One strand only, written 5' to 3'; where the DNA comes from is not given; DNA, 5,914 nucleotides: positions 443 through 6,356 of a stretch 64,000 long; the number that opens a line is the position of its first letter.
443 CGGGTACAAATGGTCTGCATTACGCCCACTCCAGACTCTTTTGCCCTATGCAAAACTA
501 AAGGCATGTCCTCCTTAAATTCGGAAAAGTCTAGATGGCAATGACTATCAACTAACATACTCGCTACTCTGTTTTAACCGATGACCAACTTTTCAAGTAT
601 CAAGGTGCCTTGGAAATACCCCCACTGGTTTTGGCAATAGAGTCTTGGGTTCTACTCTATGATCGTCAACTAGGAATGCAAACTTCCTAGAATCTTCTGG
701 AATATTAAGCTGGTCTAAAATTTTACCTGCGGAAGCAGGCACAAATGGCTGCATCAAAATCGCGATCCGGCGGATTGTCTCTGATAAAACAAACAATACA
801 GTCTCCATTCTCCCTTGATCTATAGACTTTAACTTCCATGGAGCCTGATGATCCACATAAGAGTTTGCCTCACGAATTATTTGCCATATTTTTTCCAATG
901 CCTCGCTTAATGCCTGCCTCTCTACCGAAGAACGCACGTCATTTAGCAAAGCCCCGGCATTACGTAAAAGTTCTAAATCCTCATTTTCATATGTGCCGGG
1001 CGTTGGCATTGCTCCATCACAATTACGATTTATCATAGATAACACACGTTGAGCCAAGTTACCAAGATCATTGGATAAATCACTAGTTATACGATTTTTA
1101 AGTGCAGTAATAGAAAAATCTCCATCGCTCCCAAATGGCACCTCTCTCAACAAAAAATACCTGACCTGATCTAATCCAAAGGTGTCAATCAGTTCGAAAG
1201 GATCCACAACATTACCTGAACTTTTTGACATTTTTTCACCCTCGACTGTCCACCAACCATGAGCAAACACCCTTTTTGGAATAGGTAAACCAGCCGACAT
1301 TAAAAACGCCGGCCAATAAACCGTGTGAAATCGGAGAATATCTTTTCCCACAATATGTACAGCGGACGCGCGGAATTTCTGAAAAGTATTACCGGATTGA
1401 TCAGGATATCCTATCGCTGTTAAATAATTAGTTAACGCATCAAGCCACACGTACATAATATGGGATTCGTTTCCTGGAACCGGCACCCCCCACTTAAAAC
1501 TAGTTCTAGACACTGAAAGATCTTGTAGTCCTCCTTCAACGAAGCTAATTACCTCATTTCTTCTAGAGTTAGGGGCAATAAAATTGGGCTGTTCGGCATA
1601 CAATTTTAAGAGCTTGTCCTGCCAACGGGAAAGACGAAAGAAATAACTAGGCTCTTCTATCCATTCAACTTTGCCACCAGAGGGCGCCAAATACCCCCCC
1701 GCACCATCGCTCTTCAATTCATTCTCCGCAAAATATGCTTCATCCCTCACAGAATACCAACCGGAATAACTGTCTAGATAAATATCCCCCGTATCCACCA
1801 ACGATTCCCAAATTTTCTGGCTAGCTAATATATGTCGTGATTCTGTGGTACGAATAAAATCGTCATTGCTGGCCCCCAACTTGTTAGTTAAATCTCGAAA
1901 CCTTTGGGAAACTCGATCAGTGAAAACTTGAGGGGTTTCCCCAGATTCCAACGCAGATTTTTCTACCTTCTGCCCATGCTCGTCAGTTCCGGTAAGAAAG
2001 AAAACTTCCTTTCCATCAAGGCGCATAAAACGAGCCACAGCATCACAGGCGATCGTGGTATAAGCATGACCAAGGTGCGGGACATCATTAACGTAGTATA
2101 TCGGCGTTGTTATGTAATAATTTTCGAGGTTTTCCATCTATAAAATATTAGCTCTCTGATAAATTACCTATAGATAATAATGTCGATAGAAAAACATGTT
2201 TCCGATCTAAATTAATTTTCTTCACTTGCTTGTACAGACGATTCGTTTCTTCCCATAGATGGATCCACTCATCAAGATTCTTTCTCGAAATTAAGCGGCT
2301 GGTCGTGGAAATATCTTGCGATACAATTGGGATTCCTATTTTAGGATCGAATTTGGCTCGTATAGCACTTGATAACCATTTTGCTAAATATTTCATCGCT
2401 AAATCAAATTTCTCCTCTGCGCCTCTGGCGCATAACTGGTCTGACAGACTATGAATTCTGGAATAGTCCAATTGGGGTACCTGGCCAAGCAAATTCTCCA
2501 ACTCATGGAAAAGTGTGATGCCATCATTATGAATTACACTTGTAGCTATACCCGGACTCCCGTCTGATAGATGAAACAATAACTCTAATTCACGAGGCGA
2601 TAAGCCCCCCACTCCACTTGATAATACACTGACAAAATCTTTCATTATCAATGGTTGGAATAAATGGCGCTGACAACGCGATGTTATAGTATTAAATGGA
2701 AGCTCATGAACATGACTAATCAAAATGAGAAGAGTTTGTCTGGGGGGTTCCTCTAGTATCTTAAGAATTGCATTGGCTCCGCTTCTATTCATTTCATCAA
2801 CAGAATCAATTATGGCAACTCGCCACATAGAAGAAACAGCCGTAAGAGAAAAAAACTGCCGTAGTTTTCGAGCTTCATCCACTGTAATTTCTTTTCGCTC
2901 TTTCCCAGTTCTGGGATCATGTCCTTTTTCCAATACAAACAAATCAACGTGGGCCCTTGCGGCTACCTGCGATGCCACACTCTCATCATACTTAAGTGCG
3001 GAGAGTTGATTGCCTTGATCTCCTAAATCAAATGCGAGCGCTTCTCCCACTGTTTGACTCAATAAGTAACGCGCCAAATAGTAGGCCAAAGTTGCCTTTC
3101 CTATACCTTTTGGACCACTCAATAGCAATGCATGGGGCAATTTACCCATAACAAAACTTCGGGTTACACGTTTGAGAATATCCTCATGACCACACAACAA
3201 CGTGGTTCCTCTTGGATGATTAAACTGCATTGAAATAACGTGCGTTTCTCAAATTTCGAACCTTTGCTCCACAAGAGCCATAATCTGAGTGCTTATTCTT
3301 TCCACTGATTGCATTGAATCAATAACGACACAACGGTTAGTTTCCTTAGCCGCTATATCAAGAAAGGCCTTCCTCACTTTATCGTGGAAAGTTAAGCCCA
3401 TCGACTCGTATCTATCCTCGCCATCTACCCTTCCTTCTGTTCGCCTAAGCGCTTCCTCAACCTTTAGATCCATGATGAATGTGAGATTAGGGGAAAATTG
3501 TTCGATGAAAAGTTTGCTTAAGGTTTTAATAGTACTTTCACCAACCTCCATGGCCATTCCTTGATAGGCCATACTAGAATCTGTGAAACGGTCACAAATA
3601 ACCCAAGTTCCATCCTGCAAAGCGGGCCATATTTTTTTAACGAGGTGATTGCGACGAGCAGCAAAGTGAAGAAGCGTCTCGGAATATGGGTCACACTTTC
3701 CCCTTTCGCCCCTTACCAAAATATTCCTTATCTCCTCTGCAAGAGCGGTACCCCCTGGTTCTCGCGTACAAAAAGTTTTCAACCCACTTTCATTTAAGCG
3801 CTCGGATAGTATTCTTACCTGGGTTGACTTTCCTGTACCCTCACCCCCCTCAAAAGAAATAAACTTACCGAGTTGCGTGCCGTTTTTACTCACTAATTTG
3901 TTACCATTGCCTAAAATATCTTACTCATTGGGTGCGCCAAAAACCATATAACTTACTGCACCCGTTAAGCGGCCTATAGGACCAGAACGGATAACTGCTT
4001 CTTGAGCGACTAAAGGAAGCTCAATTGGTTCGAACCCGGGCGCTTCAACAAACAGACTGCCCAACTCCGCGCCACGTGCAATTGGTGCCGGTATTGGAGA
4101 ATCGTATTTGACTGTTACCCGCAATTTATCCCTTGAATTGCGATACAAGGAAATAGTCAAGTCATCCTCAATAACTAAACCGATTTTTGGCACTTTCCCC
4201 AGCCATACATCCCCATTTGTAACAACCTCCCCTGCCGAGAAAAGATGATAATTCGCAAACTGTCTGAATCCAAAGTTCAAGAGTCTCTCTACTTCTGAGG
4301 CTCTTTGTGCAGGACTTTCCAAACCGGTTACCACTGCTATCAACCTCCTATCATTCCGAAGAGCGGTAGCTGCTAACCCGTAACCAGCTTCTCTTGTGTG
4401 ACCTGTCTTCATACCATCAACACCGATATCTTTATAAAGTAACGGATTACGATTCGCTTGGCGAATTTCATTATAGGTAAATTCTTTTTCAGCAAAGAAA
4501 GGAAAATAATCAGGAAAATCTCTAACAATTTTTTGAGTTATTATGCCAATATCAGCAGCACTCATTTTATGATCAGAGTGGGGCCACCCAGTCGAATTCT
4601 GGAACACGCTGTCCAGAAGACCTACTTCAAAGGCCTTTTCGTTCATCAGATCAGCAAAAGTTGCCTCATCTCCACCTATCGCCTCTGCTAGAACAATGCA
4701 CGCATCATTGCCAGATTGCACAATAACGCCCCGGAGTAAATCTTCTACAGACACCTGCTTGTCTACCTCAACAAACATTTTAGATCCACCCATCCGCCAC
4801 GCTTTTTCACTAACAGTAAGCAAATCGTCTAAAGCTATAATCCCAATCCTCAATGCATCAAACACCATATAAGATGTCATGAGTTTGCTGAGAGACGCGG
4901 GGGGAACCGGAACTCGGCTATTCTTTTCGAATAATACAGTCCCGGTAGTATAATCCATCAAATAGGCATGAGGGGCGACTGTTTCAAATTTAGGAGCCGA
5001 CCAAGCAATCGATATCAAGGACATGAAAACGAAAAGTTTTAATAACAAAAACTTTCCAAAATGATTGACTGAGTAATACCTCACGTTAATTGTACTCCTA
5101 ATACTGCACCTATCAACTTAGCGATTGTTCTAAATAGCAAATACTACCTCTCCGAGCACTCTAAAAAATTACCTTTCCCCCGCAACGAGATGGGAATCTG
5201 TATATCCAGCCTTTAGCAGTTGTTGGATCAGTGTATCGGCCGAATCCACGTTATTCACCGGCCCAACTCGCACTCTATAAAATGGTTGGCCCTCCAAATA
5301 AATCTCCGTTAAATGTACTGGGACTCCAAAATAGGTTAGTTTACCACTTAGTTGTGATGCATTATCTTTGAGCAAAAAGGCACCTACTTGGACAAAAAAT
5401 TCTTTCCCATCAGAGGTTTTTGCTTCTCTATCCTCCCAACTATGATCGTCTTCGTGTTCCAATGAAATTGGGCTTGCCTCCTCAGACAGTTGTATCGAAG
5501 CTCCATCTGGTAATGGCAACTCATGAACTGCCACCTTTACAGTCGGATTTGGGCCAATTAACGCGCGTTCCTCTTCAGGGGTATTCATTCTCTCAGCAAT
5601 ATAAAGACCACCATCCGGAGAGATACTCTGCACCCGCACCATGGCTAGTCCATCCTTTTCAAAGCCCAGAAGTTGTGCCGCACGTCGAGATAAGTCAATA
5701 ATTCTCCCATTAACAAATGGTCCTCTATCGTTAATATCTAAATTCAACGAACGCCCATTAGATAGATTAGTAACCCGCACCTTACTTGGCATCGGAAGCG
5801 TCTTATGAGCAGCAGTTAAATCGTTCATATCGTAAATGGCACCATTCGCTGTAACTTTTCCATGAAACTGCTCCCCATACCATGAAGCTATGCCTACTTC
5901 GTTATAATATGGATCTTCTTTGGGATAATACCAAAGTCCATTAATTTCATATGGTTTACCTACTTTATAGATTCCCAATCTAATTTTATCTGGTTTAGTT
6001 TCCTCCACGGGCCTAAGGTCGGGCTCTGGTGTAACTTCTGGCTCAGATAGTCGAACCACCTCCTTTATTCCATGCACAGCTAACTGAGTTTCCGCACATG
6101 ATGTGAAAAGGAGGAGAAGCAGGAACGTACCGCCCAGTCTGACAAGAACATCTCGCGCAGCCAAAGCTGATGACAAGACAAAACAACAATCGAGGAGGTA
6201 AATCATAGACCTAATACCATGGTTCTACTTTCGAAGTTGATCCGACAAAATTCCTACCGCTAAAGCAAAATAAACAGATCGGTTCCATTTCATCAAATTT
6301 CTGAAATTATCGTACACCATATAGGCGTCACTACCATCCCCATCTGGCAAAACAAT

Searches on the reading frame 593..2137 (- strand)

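Call 3: search_protein_families(library=pfam, proteins=[window:593-2137:-])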
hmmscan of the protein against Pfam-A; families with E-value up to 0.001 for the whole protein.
window:593-2137:- (514 aa): 5 families
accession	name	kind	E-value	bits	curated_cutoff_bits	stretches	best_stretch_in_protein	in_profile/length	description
PF09334.17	tRNA-synt_1g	-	2.9e-107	359.2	20.1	2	155-366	174-391/391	tRNA synthetases class I (M)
PF00133.28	tRNA-synt_1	-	7.3e-27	94.6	22.7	2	225-338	296-410/414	tRNA synthetases class I (I, L, M and V)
PF01406.26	tRNA-synt_1e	-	1.6e-14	54.5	27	2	16-131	19-134/301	tRNA synthetases class I (C) catalytic domain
PF19303.5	Anticodon_3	-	6.4e-08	33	23.5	1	378-481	2-105/152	Anticodon binding domain of methionyl tRNA ligase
PF08264.19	Anticodon_1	-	0.00012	22.4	25.1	1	388-475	2-91/148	Anticodon-binding domain of tRNA ligase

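Call 4: search_protein_families(library=ncbifam, proteins=[window:593-2137:-])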
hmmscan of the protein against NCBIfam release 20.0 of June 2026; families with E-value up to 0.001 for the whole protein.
window:593-2137:- (514 aa): 20 families
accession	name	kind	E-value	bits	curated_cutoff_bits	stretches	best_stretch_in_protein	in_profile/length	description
NF008900.0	PRK12267.1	equivalog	9.1e-205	681.9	598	1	5-511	4-510/648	methionine--tRNA ligase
TIGR00398.1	metG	equivalog_domain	2.9e-159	531.2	336.35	1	7-497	1-521/530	methionine--tRNA ligase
NF008860.0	PRK11893.2-2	equivalog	8.7e-115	384.9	761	3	251-474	321-544/583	methionine--tRNA ligase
NF001100.0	PRK00133.1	equivalog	2.8e-97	326.9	587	2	153-500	178-526/676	methionine--tRNA ligase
NF009687.0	PRK13208.1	equivalog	1.2e-33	116.4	738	2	224-481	455-707/801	valine--tRNA ligase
TIGR00422.1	valS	equivalog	4e-33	114.5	612.1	2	227-480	450-702/863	valine--tRNA ligase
TIGR00392.1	ileS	equivalog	4.3e-27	94.7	621.4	2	224-482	532-794/861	isoleucine--tRNA ligase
NF004349.1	PRK05729.1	equivalog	2.2e-26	92.4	704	2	231-477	444-683/860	valine--tRNA ligase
TIGR00396.1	leuS_bact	equivalog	5.1e-23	81.1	548.4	2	3-178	27-202/843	leucine--tRNA ligase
NF008957.0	PRK12300.1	subfamily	1.7e-21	76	677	2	286-476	610-778/946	leucine--tRNA ligase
NF000540.1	alt_ValS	exception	4.9e-18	64.5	900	2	249-469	519-735/827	valine--tRNA ligase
TIGR00395.1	leuS_arch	equivalog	1.5e-17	62.9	648.5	2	252-475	568-774/938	leucine--tRNA ligase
NF011492.0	PRK14900.1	equivalog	3.5e-17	61.6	1783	1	227-479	456-709/1044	valine--tRNA ligase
TIGR00435.1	cysS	equivalog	4.7e-14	52.3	340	2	293-430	256-381/466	cysteine--tRNA ligase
NF008859.0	PRK11893.2-1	equivalog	1.6e-11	43.9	553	2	217-348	236-375/498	methionine--tRNA ligase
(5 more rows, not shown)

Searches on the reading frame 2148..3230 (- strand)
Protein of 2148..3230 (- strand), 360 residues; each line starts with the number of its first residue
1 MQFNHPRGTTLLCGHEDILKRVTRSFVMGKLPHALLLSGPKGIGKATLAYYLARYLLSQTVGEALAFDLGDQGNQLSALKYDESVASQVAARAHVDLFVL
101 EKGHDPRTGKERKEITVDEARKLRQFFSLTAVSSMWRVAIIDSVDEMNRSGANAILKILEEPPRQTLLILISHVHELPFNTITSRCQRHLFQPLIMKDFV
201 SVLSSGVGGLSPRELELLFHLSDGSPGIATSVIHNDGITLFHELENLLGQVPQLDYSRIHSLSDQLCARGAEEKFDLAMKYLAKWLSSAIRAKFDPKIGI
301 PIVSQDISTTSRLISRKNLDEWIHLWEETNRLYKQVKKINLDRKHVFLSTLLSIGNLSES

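Call 3: search_protein_families(library=pfam, proteins=[window:2148-3230:-])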
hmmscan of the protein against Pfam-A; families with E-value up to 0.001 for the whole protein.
window:2148-3230:- (360 aa): 5 families
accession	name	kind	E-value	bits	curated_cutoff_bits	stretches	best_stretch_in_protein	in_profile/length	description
PF13177.12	DNA_pol3_delta2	-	2.9e-33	115.6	27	1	15-194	2-160/161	DNA polymerase III, delta subunit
PF00004.35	AAA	-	9e-08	33.1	21.2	1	35-193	1-130/131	ATPase family associated with various cellular activities (AAA)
PF24883.2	NPHP3_N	-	7.8e-06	26.6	24.8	1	32-161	22-148/164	Nephrocystin 3, N-terminal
PF13191.12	AAA_16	-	9.6e-05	23.4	32.6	1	30-169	22-166/167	AAA ATPase domain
PF20720.3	nSTAND3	-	0.00053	20.2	27.2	0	33-60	18-45/155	Novel STAND NTPase 3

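Call 4: search_protein_families(library=ncbifam, proteins=[window:2148-3230:-])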
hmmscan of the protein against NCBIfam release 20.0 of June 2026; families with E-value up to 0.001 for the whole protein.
window:2148-3230:- (360 aa): 59 families (the best 25 are shown)
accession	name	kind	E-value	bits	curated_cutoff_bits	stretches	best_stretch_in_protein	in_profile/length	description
NF005677.0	PRK07471.1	equivalog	6.1e-92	308.6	252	1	3-355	12-362/366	DNA polymerase III subunit delta'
NF006586.0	PRK09112.1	equivalog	8.4e-64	215.9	308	1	5-354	18-344/351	DNA polymerase III subunit delta'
TIGR00678.1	holB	equivalog_domain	6.3e-42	143.3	180.6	1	21-227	3-186/188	DNA polymerase III subunit delta'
NF004310.0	PRK05707.1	equivalog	6.8e-39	134.2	280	1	25-344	18-311/328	DNA polymerase III subunit delta'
NF004047.0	PRK05564.1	equivalog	7.5e-27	94.1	282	2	110-331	68-291/313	DNA polymerase III subunit delta'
NF005638.0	PRK07399.1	subfamily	2.3e-25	89.3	230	1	13-234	10-225/317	DNA polymerase III subunit delta'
NF005972.1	PRK08058.1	equivalog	2.8e-25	89.2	340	2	113-224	87-196/328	DNA polymerase III subunit delta'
NF006447.0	PRK08769.1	equivalog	2.1e-24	86.2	348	1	28-259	22-235/319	DNA polymerase III subunit delta'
TIGR02397.1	dnaX_nterm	equivalog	2.6e-24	86.1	250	2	116-204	98-186/355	DNA polymerase III subunit gamma/tau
NF006430.0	PRK08699.1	equivalog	4.1e-22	78.6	481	1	29-196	18-174/325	DNA polymerase III subunit delta'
NF004759.0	PRK06090.1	equivalog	5.8e-21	75.2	457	1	28-294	21-258/319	DNA polymerase III subunit delta'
NF005408.0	PRK06964.1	equivalog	4.5e-20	72.3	483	1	29-191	18-188/342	DNA polymerase III subunit delta'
NF011514.0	PRK14953.1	equivalog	8.7e-19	67.8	536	1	117-204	101-188/488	DNA polymerase III subunits gamma and tau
NF005941.0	PRK07993.1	equivalog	1e-18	68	477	1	21-295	13-261/334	DNA polymerase III subunit delta'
NF004046.1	PRK05563.1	equivalog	1.6e-18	66.9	400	1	116-203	99-186/567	DNA polymerase III subunit gamma/tau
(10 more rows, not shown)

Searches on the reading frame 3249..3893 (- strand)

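Call 3: search_protein_families(library=pfam, proteins=[window:3249-3893:-])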
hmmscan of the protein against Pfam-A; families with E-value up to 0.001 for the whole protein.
window:3249-3893:- (214 aa): 4 families
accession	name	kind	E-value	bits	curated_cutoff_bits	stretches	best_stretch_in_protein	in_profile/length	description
PF02223.23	Thymidylate_kin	-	9.1e-49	166.1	27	1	14-204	1-185/185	Thymidylate kinase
PF13521.12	AAA_28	-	6.1e-10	40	27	1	12-175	2-148/164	AAA domain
PF13191.12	AAA_16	-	0.00014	22.8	32.6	0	16-203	31-150/167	AAA ATPase domain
PF13401.12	AAA_22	-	0.00021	22.1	27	0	10-92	6-79/130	AAA domain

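Call 4: search_protein_families(library=ncbifam, proteins=[window:3249-3893:-])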
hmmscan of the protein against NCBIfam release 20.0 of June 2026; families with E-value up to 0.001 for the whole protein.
window:3249-3893:- (214 aa): 2 families
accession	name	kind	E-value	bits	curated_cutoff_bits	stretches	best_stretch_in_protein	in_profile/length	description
TIGR00041.1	DTMP_kinase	equivalog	1.9e-52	177.9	83.25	1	9-204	4-196/196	dTMP kinase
NF005923.0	PRK07933.1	equivalog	1.4e-09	37.6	193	1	11-207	2-210/213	dTMP kinase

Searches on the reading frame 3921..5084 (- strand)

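Call 3: search_protein_families(library=pfam, proteins=[window:3921-5084:-])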
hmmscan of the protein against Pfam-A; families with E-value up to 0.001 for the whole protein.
window:3921-5084:- (387 aa): 3 families
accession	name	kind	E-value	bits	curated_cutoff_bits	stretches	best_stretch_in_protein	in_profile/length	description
PF00768.25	Peptidase_S11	-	5e-69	232.8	27.6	1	34-254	9-236/239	D-alanyl-D-alanine carboxypeptidase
PF07943.18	PBP5_C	-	2.1e-14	53.9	21.2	1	276-364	1-89/91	Penicillin-binding protein 5, C-terminal domain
PF13354.11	Beta-lactamase2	-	2.9e-12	46.8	22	1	40-188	2-148/214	Beta-lactamase enzyme family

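Call 4: search_protein_families(library=ncbifam, proteins=[window:3921-5084:-])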
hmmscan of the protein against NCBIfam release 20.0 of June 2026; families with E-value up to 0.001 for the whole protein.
window:3921-5084:- (387 aa): 9 families
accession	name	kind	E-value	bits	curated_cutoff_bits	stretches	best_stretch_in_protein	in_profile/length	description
NF008489.0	PRK11397.1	equivalog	2.9e-71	240.3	610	1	36-374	36-382/389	serine-type D-Ala-D-Ala carboxypeptidase DacD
NF008059.0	PRK10793.1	equivalog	1.8e-68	231.2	694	1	37-378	45-395/403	D-alanyl-D-alanine carboxypeptidase DacA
NF007445.0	PRK10001.1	equivalog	6.8e-68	229.3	765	1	17-376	18-386/400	serine-type D-Ala-D-Ala carboxypeptidase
NF038273.1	strep_PBP3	exception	3.6e-50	171.2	490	1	13-346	4-365/407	D-alanyl-D-alanine carboxypeptidase PBP3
NF038258.2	PBP4_Staph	exception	2.6e-30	105.5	500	1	37-267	40-291/366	penicillin-binding protein PBP4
NF008668.0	PRK11669.1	equivalog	1.4e-16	60.5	294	1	34-252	40-260/316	D-alanyl-D-alanine endopeptidase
NF000471.1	vanY_of_D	exception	4.4e-09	36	625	1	35-254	97-334/354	transpeptidase-like D-Ala-D-Ala carboxypeptidase VanY-D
NF033103.1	bla_class_A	equivalog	0.00012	21.3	200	1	46-142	21-117/257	class A beta-lactamase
NF012099.1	SubclassA2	equivalog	0.00034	19.9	320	1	52-148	30-129/275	class A beta-lactamase, subclass A2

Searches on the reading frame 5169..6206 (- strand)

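Call 3: search_protein_families(library=pfam, proteins=[window:5169-6206:-])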
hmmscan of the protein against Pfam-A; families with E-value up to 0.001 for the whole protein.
window:5169-6206:- (345 aa): 2 families
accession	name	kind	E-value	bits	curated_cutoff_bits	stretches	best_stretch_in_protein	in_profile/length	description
PF03330.24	DPBB_1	-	2.1e-24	86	28.8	1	103-191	2-82/83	Lytic transglycolase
PF05036.18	SPOR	-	3e-10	40.7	21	1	267-336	2-70/76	SPOR domain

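Call 4: search_protein_families(library=ncbifam, proteins=[window:5169-6206:-])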
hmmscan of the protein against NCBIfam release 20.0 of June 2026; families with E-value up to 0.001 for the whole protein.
window:5169-6206:- (345 aa): 5 families
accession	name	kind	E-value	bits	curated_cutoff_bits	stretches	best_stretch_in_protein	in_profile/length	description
TIGR00413.1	rlpA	subfamily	9.2e-43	146.6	82.15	1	105-196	1-92/208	septal ring lytic transglycosylase RlpA family protein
NF047735.1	MPL36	exception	3.2e-39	135.4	430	1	101-335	90-298/305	RlpA family plasminogen-binding lipoprotein MPL36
NF007953.1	PRK10672.1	equivalog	6.2e-39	134.5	201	2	85-201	59-176/362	endolytic peptidoglycan transglycosylase RlpA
TIGR02223.1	ftsN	equivalog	1.7e-06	27.8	107.65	1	263-336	222-293/299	cell division protein FtsN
NF008179.0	PRK10927.1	equivalog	0.0008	19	525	0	260-338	238-312/319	cell division protein FtsN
